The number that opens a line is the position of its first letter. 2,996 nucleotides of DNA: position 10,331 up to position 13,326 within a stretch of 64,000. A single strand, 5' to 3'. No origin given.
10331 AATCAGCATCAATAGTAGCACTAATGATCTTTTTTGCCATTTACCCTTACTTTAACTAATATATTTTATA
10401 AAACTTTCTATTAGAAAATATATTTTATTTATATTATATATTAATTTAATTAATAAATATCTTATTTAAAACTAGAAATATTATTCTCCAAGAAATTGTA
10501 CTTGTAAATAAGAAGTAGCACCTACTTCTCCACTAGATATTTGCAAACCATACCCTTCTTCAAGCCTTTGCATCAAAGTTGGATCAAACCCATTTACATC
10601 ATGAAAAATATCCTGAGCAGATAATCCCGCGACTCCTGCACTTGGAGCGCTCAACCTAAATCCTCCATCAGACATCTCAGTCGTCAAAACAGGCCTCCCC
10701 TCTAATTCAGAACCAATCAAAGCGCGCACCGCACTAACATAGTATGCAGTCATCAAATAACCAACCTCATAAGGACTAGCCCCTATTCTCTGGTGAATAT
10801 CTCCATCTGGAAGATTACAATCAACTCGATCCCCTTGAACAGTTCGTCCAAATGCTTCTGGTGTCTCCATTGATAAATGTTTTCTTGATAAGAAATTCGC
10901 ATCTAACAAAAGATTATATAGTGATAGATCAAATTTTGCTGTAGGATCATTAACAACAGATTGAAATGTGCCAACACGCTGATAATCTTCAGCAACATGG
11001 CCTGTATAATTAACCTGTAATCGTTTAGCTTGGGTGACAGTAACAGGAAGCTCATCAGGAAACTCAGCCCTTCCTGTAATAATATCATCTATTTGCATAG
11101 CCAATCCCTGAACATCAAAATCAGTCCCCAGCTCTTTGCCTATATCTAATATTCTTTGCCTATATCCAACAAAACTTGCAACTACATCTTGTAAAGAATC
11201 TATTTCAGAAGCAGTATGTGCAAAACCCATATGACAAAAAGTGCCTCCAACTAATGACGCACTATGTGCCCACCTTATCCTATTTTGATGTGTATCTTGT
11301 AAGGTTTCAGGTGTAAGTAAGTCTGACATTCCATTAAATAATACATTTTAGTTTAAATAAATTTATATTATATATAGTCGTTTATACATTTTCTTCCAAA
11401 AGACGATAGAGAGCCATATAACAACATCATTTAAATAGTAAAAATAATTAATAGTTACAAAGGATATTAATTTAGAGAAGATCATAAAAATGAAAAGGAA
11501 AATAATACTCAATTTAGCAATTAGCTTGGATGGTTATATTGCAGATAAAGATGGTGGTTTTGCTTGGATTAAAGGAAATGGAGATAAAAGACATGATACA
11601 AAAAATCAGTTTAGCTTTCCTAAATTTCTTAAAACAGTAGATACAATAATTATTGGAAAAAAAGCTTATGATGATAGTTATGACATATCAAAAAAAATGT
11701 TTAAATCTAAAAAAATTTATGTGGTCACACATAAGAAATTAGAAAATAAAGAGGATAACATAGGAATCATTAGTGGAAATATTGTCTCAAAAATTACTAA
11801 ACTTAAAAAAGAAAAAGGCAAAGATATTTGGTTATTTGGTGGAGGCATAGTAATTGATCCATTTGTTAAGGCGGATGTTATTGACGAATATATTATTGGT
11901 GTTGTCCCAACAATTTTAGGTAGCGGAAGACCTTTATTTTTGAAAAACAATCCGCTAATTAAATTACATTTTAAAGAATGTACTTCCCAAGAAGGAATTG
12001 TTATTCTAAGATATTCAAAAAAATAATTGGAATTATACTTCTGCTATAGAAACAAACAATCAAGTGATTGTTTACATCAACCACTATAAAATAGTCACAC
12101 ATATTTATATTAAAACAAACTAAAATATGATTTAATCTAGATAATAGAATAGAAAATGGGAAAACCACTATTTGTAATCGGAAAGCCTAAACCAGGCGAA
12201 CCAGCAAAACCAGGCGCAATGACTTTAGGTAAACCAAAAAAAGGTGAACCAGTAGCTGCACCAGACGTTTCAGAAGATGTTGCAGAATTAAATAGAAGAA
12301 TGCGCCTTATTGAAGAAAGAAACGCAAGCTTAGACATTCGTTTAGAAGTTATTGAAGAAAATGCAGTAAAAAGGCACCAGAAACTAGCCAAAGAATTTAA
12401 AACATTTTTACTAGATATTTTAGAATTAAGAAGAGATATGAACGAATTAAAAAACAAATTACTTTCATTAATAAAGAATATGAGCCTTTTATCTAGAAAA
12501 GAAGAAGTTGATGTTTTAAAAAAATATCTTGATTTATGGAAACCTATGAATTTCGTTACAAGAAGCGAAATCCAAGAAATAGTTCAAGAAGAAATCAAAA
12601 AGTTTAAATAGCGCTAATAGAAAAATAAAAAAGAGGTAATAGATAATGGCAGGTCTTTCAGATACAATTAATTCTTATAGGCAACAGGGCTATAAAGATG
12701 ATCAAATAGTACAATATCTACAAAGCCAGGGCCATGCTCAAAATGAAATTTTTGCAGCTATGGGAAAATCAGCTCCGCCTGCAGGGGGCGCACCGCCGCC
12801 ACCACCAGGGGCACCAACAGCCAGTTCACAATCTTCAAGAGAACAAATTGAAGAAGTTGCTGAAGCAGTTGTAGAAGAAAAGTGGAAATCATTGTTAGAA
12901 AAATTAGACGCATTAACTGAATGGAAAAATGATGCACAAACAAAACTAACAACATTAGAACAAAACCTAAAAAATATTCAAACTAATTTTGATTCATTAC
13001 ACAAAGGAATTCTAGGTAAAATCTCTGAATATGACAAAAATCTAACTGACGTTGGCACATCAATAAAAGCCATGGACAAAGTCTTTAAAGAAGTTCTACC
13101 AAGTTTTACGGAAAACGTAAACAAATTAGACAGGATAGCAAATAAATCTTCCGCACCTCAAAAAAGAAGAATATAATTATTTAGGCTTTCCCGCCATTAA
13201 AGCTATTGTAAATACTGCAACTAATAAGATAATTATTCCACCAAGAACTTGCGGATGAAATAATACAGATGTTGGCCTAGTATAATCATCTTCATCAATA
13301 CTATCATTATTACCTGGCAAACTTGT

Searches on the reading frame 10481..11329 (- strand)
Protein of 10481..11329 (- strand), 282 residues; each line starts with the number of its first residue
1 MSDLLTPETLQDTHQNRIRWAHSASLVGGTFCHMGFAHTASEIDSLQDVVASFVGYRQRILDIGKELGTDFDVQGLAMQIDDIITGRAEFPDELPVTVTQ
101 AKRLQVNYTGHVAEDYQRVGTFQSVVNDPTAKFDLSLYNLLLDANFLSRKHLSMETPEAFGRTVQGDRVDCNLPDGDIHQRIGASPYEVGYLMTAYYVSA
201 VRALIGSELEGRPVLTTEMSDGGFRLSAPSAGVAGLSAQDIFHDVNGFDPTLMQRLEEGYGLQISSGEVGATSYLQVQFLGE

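Call 4: search_protein_families(library=pfam, proteins=[window:10481-11329:-], max_evalue=1)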
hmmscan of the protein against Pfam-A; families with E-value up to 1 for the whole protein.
window:10481-11329:- (282 aa): 1 family
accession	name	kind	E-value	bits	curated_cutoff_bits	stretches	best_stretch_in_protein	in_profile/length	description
PF24844.1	PolC_DP2_central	-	0.31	10.3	24.3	1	210-241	20-51/372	DNA polymerase II large subunit DP2, central domain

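Call 5: search_protein_families(library=ncbifam, proteins=[window:10481-11329:-], max_evalue=1)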
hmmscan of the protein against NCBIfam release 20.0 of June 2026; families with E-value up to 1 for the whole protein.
window:10481-11329:- (282 aa): 0 families

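Call 6: search_protein_families(library=phrogs, proteins=[window:10481-11329:-], max_evalue=1)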
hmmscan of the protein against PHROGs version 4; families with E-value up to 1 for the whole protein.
window:10481-11329:- (282 aa): 0 families

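Call 7: search_protein_families(library=padloc, proteins=[window:10481-11329:-], max_evalue=1)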
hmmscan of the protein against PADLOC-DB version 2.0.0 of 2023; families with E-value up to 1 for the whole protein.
window:10481-11329:- (282 aa): 0 families

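Call 33: find_homologous_proteins(query=window:10481-11329:-, max_evalue=0.001)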
Query window:10481-11329:- (282 aa): 2 proteins with E <= 0.001 among 1370 candidates.
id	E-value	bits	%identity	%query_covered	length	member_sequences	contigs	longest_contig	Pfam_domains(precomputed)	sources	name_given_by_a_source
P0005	1.0e-159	548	100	88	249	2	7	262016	-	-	-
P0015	3.3e-106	373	64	99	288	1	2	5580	-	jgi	-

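Call 35: find_encoding_contigs(protein=P0015, flank=10000)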
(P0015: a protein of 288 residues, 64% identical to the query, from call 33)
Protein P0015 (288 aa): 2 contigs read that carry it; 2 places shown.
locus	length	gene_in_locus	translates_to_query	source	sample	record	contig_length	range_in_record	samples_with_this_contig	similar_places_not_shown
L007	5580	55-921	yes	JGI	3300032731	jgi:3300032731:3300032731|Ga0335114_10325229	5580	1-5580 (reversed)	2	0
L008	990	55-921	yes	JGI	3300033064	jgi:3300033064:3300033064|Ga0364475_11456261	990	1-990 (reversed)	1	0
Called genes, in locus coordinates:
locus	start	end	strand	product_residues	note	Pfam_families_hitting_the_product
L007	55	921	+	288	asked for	-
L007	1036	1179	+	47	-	-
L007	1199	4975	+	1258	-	PF00437:T2SSE, PF14890:Intein_splicing, PF14528:LAGLIDADG_3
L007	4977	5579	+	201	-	?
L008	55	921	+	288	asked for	-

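Call 47: find_related_loci(query=window:10481-11329:-, collection=viral_contigs, flank=10000)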
Query window:10481-11329:- (282 aa) in viral_contigs; peptide patterns used: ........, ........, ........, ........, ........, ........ (x = any residue, [..] = any of these).
2 stretches matched a pattern, but none encodes a relative of the query by tblastn (E <= 1e-3).

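Call 66: search_solved_structures(query=A3, max_evalue=10)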
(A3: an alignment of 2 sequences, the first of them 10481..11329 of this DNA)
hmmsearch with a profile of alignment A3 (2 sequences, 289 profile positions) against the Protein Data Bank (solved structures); distinct sequences matched with E-value up to 10: 3.
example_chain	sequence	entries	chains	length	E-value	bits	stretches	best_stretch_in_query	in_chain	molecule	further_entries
3gyb_A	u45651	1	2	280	0.57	12.6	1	43-121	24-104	Transcriptional regulators (LACI-FAMILY TRANSCRIPTIONAL REGULATORY PROTEIN)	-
2waq_Q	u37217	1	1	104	0.7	12.3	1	75-123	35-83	DNA-DIRECTED RNA POLYMERASE RPO13 SUBUNIT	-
8v9d_I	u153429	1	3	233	1.3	11.5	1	59-105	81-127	rAB 186 Heavy Chain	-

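Call 88: search_protein_families(library=pfam, proteins=[P0015], max_evalue=0.1)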
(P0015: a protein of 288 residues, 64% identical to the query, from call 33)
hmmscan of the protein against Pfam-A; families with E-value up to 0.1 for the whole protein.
P0015 (288 aa): 0 families

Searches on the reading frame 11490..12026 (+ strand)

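Call 24: search_protein_families(library=pfam, proteins=[window:11490-12026:+], max_evalue=0.001)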
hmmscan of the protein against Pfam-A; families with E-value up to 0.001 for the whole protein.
window:11490-12026:+ (178 aa): 1 family
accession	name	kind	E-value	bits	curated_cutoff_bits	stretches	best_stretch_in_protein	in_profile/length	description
PF01872.23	RibD_C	-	1.7e-20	74.1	24.1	1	3-165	1-189/197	RibD C-terminal domain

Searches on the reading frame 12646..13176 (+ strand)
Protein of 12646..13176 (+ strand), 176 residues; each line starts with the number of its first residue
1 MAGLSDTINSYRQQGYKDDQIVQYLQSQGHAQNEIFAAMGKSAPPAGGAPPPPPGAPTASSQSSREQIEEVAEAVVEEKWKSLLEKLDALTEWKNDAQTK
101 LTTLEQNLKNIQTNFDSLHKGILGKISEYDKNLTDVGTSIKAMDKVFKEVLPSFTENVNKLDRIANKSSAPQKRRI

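Call 80: search_protein_families(library=pfam, proteins=[window:12646-13176:+], max_evalue=0.01)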
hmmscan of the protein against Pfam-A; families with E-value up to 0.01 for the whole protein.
window:12646-13176:+ (176 aa): 4 families
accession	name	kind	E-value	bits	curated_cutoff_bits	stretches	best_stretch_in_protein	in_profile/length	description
PF11932.13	DUF3450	-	0.0039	17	32.6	1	60-169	13-117/241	Protein of unknown function (DUF3450)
PF07851.19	TMEM120A-B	-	0.0039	16.9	29.8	0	68-157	7-92/324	TMEM120A/B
PF07889.17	DUF1664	-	0.0056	17.2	34.6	0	78-121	66-109/124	Protein of unknown function (DUF1664)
PF10046.14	BLOC1_2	-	0.006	17.4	33.4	0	73-148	8-82/96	Biogenesis of lysosome-related organelles complex-1 subunit 2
